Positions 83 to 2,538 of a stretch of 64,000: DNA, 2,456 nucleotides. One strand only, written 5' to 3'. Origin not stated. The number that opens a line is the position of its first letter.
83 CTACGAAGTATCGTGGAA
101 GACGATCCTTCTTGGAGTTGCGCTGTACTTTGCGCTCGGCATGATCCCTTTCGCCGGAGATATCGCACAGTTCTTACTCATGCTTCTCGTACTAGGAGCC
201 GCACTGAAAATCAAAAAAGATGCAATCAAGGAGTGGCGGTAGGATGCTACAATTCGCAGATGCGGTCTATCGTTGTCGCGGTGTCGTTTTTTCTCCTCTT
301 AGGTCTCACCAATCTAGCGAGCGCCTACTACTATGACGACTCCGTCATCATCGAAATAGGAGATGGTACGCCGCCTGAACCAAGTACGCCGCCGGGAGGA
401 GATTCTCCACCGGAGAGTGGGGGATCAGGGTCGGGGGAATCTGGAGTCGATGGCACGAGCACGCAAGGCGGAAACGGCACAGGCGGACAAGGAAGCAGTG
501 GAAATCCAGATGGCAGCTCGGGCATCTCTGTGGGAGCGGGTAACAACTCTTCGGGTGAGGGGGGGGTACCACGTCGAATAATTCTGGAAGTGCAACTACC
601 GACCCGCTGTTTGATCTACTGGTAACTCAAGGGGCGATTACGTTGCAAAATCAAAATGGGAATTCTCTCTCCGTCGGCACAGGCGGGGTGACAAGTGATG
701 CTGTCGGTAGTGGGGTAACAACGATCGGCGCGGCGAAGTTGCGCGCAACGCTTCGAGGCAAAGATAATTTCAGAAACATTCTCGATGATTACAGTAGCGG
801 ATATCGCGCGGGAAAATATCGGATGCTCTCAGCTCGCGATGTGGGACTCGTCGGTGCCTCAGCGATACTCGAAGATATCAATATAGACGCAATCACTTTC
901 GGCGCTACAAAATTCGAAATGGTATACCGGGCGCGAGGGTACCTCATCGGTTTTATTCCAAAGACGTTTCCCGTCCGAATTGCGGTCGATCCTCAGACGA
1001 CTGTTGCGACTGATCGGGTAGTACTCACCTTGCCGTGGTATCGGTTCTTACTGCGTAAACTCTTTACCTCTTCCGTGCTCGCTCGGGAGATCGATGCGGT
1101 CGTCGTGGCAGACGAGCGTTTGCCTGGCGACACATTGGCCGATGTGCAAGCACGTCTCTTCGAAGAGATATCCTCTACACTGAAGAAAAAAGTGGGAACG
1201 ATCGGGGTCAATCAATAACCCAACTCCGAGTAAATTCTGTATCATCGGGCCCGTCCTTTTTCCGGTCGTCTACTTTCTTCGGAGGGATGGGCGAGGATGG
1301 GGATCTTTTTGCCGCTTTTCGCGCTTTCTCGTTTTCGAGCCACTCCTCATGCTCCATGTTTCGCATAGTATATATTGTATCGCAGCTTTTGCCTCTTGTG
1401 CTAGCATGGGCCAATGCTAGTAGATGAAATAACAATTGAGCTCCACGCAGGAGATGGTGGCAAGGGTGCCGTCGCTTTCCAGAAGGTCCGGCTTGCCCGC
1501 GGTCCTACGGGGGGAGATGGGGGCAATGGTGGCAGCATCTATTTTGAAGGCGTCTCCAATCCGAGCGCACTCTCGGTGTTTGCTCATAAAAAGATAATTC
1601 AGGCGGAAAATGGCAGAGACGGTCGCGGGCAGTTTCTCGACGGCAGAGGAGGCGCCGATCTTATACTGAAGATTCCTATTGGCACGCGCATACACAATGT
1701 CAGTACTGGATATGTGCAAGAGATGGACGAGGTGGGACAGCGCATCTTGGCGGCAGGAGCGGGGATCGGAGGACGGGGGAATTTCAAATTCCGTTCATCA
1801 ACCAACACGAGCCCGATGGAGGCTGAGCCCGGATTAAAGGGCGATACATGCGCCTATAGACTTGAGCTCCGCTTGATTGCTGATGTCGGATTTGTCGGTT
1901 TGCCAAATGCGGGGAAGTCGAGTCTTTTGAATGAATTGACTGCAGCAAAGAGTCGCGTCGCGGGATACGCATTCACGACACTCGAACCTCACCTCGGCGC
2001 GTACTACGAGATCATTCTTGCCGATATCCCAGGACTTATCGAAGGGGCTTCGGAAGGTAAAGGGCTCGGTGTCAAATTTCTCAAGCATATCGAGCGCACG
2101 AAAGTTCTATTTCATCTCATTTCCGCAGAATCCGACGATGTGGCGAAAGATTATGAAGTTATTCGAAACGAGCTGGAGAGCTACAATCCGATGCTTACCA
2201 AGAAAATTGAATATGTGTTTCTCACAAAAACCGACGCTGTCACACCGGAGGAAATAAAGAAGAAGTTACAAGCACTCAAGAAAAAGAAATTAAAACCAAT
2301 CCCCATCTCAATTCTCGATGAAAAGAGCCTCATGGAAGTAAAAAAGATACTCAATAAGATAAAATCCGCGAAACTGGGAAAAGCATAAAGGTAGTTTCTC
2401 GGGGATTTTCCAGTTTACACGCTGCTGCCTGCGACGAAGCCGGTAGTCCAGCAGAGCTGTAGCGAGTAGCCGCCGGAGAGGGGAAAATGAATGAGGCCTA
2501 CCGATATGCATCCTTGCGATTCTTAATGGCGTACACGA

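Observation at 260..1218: Secreted Gly/Ser-rich protein gene split by a frameshift exactly at a G8 homopolymer (possible phase-variable switch or assembly error)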

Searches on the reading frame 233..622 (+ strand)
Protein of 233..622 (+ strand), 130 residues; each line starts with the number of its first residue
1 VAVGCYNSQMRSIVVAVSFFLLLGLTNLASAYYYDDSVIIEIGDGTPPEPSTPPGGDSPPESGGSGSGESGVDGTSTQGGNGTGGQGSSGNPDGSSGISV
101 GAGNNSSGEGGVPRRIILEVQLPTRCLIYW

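Call 41: list_cluster_members(proteins=[P0002, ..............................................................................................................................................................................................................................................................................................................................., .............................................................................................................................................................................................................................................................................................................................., L001:2546-2935:+, window:260-622:+])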
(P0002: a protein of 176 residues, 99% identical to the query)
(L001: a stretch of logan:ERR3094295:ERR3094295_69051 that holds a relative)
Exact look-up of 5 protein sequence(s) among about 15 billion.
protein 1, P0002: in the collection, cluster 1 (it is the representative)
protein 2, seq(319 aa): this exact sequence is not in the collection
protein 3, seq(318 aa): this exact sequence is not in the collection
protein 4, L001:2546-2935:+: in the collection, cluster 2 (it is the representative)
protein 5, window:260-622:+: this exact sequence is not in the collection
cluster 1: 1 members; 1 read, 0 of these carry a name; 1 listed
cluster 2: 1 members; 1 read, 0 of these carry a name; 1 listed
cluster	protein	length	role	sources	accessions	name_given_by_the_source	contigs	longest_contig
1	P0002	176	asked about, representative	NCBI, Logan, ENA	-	-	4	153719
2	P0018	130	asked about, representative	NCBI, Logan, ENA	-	-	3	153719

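Call 42: find_encoding_contigs(protein=window:233-622:+, flank=1000, max_places=10)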
Protein window:233-622:+ (130 aa): 6 contigs read that carry it; 2 places shown.
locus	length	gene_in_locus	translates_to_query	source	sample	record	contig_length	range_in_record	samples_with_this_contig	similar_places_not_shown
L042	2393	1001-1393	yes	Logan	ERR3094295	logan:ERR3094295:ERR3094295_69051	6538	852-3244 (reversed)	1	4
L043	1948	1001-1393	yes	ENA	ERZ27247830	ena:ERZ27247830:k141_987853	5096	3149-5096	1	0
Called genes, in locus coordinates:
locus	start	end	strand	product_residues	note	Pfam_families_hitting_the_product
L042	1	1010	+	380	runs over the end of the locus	PF26514:DUF8173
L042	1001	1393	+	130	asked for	-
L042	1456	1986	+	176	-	-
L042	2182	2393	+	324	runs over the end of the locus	PF01018:GTP1_OBG, PF01926:MMR_HSR1, PF02421:FeoB_N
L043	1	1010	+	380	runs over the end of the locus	PF26514:DUF8173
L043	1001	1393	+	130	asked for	-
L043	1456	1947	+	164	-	?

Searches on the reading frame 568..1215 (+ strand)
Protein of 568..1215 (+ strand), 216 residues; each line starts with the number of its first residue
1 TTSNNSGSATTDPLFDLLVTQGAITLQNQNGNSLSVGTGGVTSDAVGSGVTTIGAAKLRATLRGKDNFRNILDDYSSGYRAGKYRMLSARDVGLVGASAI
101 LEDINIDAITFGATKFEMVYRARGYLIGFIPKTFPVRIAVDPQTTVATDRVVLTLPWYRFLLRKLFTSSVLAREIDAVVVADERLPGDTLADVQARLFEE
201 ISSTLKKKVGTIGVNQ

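Call 21: search_protein_families(library=ncbifam, proteins=[window:568-1215:+], max_evalue=1)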
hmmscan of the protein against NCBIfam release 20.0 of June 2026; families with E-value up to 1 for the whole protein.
window:568-1215:+ (216 aa): 1 family
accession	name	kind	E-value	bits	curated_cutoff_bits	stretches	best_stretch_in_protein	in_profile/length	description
NF058570.1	trimeth_mono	equivalog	0.23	10.5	675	1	87-125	192-230/443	trimethylamine monooxygenase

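Call 22: search_solved_structures(query=A2, max_evalue=10)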
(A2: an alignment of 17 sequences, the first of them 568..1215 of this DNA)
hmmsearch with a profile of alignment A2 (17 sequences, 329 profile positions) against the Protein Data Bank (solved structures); distinct sequences matched with E-value up to 10: 5.
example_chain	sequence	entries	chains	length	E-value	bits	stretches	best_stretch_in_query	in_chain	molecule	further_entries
2rqr_A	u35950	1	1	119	1.2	11.5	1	29-80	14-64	Engulfment and cell motility protein 1,Dedicator of cytokinesis protein 2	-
7ejs_A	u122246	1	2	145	1.9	10.8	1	69-121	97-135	Enhancer of rudimentary homolog 2,Protein pid-3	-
6hiv_BB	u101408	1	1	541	3.4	10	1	44-111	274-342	mL68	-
2l6f_A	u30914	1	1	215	7.5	8.9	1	42-119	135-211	Focal adhesion kinase 1, linker1, Paxillin, linker2, Paxillin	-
6nhj_J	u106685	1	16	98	7.7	8.9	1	73-118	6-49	Small capsomere-interacting protein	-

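Call 28: predict_structure(alignment_id=A2)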
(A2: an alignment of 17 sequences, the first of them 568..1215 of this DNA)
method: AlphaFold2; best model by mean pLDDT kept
length: 216 residues; sequences in the alignment: 17
mean_pLDDT: 66.3   pTM: 0.57
mean pLDDT of the five models: 66.3, 64.5, 64.4, 60.7, 57.1
residues with pLDDT >= 90: 0; 70-90: 113; 50-70: 53; < 50: 50
segments of 3 or more residues with pLDDT < 50: 1-8, 35-47, 125-146, 211-216
pLDDT, mean of each block of 10 residues (from residue 1): 42 82 76 44 47 87 83 75 67 83 83 74 51 39 47 64 68 75 80 76 67 35
secondary structure, 60 per line:
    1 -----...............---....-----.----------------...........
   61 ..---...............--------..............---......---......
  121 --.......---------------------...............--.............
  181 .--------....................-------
elements in order: H6-20 E24-27 E50-54 H55-62 H66-80 H89-102 E106-111 E115-120 H123-129 E151-156 H157-165 H168-181 H190-209

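Call 56: search_protein_representatives(alignment_id=A2)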
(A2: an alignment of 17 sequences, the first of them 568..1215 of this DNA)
Query: 17 sequences, 329 profile positions. Proteins with E-value up to 0.001 (for the whole library): 518; up to 1e-10: 149; up to 1e-30: 58. The best 150 are listed.
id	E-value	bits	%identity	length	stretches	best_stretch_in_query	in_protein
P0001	3.3e-128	444.0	-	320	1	1-324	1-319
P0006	5.1e-122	423.6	-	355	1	1-326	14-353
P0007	4.9e-120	417.1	-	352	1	1-328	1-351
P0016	3.6e-108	378.1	-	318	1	7-329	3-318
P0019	8.7e-107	373.6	-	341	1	1-329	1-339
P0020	4.1e-100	351.6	-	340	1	1-328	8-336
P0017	1.7e-98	346.3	-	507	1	2-328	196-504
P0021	1.4e-94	333.4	-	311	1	1-324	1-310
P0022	2.1e-92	326.3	-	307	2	112-329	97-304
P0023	5.3e-92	325.0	-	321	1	5-328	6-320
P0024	8.4e-92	324.3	-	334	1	1-326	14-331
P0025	6.6e-91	321.4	-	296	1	8-328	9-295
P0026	1.0e-89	317.5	-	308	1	2-327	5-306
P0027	2.0e-88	313.2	-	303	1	2-328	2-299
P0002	2.8e-84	299.6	-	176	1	152-324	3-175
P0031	2.5e-80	286.6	-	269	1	79-329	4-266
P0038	1.0e-65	238.6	-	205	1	113-329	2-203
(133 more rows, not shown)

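Call 60: find_encoding_contigs(protein=P0031, flank=1500, max_places=3)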
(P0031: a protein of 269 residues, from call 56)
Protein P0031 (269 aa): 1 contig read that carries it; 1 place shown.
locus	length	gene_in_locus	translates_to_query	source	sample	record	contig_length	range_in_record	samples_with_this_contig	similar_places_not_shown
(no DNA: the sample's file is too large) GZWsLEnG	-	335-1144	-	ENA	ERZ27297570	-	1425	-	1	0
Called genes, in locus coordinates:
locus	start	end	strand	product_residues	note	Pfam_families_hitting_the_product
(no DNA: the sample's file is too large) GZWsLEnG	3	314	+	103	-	?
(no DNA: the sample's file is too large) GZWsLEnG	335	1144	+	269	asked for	-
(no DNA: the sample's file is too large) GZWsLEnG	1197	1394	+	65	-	-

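Call 61: find_encoding_contigs(protein=P0038, flank=1500, max_places=3)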
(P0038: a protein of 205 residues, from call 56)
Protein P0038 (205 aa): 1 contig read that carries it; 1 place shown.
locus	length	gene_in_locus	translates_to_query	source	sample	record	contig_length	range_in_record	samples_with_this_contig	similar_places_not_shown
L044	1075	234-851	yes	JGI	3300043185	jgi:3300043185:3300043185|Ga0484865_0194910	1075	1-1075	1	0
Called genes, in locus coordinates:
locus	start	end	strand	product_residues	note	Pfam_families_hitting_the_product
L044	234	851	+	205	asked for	-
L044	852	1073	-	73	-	?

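Call 63: predict_structure(alignment_id=A3)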
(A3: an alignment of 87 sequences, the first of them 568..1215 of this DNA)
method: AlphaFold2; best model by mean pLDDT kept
length: 216 residues; sequences in the alignment: 87
mean_pLDDT: 89.6   pTM: 0.84
mean pLDDT of the five models: 89.6, 89.4, 89.2, 88.7, 88.7
residues with pLDDT >= 90: 167; 70-90: 26; 50-70: 17; < 50: 6
segments of 3 or more residues with pLDDT < 50: 1-4
pLDDT, mean of each block of 10 residues (from residue 1): 59 92 93 75 66 97 95 93 88 95 97 96 94 97 96 97 94 97 93 95 92 58
secondary structure, 60 per line:
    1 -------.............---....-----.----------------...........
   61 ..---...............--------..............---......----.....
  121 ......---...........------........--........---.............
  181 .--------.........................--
elements in order: H8-20 E24-27 E50-54 H55-62 H66-80 H89-102 E106-111 E116-126 E130-140 H147-150 E151-154 H157-161 E162-164 H168-181 H190-214

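Call 69: fold_search(model_id=the predicted structure, library=pdb)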
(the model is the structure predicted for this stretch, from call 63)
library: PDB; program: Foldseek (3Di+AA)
matches with E <= 10: 203; with E <= 0.001: 0
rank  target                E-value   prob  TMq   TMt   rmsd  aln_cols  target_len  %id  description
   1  3gdo_B                2.8e-01  0.09  0.13  0.09  18.7       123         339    8  Crystal structure of putative oxidoreductase yvaA from Bacillus subtilis (released 2009-03-24)
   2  2yz0_MODEL_1_A        4.5e-01  0.51  0.25  0.35   6.0       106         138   13  Solution Structure of RWD/GI domain of Saccharomyces cerevisiae GCN2 (released 2008-05-06)
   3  1usv_B                5.9e-01  0.10  0.17  0.23  12.8       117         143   11  The Structure of the complex between Aha1 and HSP90 (released 2004-01-29)
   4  6m1u                  6.3e-01  0.12  0.23  0.33   9.8       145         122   12  Crystal structure of the vertebrate conserved region (VCR) of human METTL16 (released 2020-04-01)
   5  7ovc_MODEL_1_A        6.7e-01  0.15  0.21  0.25   8.3       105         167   14  Structure of the human UFC1 protein in complex with the UBA5 C-terminal UFC1-binding motif. (released 2021-08-04)
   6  2dax_MODEL_1_A        7.0e-01  0.10  0.17  0.21   9.1        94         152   11  Solution structure of the RWD domain of human protein C21orf6 (released 2006-06-14)
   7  8zak_B                7.4e-01  0.16  0.20  0.18   7.0        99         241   13  Crystal structure of the channel protein CorA from Campylobacter jejuni in complex with Ni2+ (released 2024-06-19)
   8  3kux                  7.4e-01  0.05  0.12  0.08  19.0       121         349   10  Structure of the YPO2259 putative oxidoreductase from Yersinia pestis (released 2009-12-22)
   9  3v2u_A                8.3e-01  0.06  0.14  0.08  17.3       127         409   14  Crystal structure of the yeast GAL regulon complex of the repressor, Gal80p, and the transducer, Gal3p, with galactose (released 2012-02-08)
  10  2jq5_MODEL_1_A        8.8e-01  0.11  0.17  0.26  11.5       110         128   13  Solution structure of RPA3114, a SEC-C motif containing protein from Rhodopseudomonas palustris; Northeast Str (released 2007-06-26)
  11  8zak_A                1.1e+00  0.13  0.19  0.17   7.1        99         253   15  Crystal structure of the channel protein CorA from Campylobacter jejuni in complex with Ni2+ (released 2024-06-19)
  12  9ex9_B                1.2e+00  0.09  0.17  0.04  12.7       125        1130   11  Cryo EM map and model of the vaccinia minimal RNA polymerase (released 2025-04-16)
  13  7zlx_B                1.2e+00  0.10  0.23  0.30   9.5       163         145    7  Crystal Structure of the TSG101-UEV domain:space group P21 (released 2022-06-22)
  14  5jtg_A                1.2e+00  0.06  0.19  0.14  15.0       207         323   10  Crystal structure of Thermotoga maritima mutant D89K/D253K (released 2017-01-25)
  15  8zah_A                1.3e+00  0.11  0.19  0.17   7.3        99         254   15  Crystal structure of the channel protein CorA from Campylobacter jejuni (released 2024-06-19)
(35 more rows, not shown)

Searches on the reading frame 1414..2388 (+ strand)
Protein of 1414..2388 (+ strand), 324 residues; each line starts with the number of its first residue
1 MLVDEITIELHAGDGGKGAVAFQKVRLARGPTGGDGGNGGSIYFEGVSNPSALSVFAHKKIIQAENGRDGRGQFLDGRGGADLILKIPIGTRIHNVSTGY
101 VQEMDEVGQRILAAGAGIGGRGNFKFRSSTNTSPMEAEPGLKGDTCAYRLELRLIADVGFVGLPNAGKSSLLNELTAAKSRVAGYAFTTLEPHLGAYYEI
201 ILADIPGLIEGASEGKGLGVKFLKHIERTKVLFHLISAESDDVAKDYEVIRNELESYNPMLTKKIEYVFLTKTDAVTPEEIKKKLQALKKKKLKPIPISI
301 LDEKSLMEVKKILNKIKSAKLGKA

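Call 30: search_protein_families(library=pfam, proteins=[window:1414-2388:+], max_evalue=0.01)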
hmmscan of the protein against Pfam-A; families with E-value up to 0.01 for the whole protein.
window:1414-2388:+ (324 aa): 5 families
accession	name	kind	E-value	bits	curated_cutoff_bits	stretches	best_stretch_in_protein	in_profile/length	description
PF01018.28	GTP1_OBG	-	4.9e-40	137.1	27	1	3-154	1-155/155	GTP1/OBG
PF01926.29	MMR_HSR1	-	5e-23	81.8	21.9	1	157-260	1-102/113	50S ribosome-binding GTPase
PF02421.24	FeoB_N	-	1.7e-08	34.6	27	1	158-238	3-88/156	Ferrous iron transport protein B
PF03193.22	RsgA_GTPase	-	0.0011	19.3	30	0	267-317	57-108/174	RsgA GTPase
PF00350.29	Dynamin_N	-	0.0024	18.4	27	0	158-180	1-23/168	Dynamin family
